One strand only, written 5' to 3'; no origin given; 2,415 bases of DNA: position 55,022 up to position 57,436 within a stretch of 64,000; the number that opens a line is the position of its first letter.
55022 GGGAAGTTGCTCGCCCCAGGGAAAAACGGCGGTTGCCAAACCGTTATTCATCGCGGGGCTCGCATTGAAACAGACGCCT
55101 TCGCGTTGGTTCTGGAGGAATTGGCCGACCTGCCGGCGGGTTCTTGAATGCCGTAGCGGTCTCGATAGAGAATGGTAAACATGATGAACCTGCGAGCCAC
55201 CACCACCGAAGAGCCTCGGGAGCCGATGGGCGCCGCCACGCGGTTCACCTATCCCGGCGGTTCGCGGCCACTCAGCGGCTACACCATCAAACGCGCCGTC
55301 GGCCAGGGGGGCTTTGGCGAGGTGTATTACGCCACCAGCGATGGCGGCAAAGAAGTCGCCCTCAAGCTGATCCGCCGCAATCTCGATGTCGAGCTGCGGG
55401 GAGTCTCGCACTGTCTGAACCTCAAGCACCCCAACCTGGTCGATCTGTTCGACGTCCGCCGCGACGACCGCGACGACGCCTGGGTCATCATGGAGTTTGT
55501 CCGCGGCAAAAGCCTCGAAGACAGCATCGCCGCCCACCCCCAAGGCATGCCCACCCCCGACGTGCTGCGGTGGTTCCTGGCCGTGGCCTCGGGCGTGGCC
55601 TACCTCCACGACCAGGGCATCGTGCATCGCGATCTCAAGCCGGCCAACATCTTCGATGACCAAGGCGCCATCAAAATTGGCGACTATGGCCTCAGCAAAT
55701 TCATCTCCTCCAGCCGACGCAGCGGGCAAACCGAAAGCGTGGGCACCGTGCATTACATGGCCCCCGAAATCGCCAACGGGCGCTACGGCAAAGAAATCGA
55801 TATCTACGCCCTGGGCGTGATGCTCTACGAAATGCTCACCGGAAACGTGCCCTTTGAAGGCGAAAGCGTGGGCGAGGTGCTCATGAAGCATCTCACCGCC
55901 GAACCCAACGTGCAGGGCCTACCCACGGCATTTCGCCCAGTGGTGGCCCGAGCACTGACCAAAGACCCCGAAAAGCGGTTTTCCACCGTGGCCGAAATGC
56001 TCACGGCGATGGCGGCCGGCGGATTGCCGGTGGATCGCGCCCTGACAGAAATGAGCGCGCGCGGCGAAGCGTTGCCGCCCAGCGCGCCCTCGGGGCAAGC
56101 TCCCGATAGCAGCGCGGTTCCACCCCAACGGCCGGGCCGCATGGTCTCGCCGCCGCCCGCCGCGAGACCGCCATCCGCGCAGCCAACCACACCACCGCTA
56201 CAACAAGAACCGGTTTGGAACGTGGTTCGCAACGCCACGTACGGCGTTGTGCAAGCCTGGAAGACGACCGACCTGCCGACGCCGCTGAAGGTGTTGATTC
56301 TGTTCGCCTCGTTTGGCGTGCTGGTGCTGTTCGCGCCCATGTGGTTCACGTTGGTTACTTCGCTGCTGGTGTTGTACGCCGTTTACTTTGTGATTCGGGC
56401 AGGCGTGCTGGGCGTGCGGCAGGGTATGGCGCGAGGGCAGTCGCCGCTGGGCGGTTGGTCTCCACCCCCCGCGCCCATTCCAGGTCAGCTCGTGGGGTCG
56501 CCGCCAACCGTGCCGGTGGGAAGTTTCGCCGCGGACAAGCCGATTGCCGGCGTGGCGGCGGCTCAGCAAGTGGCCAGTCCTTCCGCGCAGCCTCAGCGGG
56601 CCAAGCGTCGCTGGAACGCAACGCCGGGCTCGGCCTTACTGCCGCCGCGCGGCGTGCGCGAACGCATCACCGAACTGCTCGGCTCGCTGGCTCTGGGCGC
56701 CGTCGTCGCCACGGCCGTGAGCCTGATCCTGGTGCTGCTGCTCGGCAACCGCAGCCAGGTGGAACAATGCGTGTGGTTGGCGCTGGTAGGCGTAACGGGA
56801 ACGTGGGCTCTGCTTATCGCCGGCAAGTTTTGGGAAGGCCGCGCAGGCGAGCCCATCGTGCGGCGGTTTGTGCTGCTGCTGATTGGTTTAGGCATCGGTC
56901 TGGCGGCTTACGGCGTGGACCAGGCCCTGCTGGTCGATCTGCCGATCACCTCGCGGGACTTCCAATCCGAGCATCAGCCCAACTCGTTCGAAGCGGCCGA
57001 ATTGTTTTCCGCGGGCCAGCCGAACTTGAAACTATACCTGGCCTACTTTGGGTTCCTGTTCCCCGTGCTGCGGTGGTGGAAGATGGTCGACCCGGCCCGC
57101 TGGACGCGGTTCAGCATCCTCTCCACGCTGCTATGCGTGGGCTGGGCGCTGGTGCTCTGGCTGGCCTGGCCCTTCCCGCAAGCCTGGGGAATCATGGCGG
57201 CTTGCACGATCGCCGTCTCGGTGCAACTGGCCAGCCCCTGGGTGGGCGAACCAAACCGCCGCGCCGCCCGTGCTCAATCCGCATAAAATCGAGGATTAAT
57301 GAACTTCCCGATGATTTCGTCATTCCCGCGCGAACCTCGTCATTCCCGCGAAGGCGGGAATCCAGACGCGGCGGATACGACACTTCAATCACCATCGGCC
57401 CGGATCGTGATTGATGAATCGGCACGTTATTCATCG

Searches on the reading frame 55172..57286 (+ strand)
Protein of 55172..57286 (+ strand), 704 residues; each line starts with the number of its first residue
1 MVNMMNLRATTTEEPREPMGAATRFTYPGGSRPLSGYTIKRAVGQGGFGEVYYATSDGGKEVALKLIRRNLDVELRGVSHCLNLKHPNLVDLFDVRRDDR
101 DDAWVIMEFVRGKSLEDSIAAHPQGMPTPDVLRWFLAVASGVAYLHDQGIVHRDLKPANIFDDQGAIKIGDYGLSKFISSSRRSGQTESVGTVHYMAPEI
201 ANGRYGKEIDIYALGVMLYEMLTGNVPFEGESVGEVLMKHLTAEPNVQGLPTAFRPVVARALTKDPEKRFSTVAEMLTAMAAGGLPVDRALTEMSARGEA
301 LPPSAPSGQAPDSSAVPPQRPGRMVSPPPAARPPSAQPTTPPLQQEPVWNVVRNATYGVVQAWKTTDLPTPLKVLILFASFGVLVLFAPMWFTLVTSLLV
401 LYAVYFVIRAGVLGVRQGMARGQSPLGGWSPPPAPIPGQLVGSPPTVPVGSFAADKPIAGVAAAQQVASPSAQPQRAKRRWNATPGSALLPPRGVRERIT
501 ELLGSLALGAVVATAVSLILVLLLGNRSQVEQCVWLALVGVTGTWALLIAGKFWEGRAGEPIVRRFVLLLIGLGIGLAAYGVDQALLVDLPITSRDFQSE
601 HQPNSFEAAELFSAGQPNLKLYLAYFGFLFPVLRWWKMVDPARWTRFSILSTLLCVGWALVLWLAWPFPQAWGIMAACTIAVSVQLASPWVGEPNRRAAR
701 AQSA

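Call 5: search_protein_families(library=pfam, proteins=[window:55172-57286:+], max_evalue=0.01)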
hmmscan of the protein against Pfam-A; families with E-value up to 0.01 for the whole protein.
window:55172-57286:+ (704 aa): 4 families
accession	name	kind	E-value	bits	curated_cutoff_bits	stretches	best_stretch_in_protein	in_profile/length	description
PF00069.31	Pkinase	-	1e-51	176.3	31.7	1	37-273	1-254/263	Protein kinase domain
PF07714.23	PK_Tyr_Ser-Thr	-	3.1e-36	125.4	23.1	1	38-271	2-250/258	Protein tyrosine and serine/threonine kinase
PF03109.22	ABC1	-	9.7e-07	28.6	22.9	1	103-184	143-223/244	ABC1 atypical kinase-like domain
PF14531.12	Kinase-like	-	0.0031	17.2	25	1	142-230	158-253/289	Kinase-like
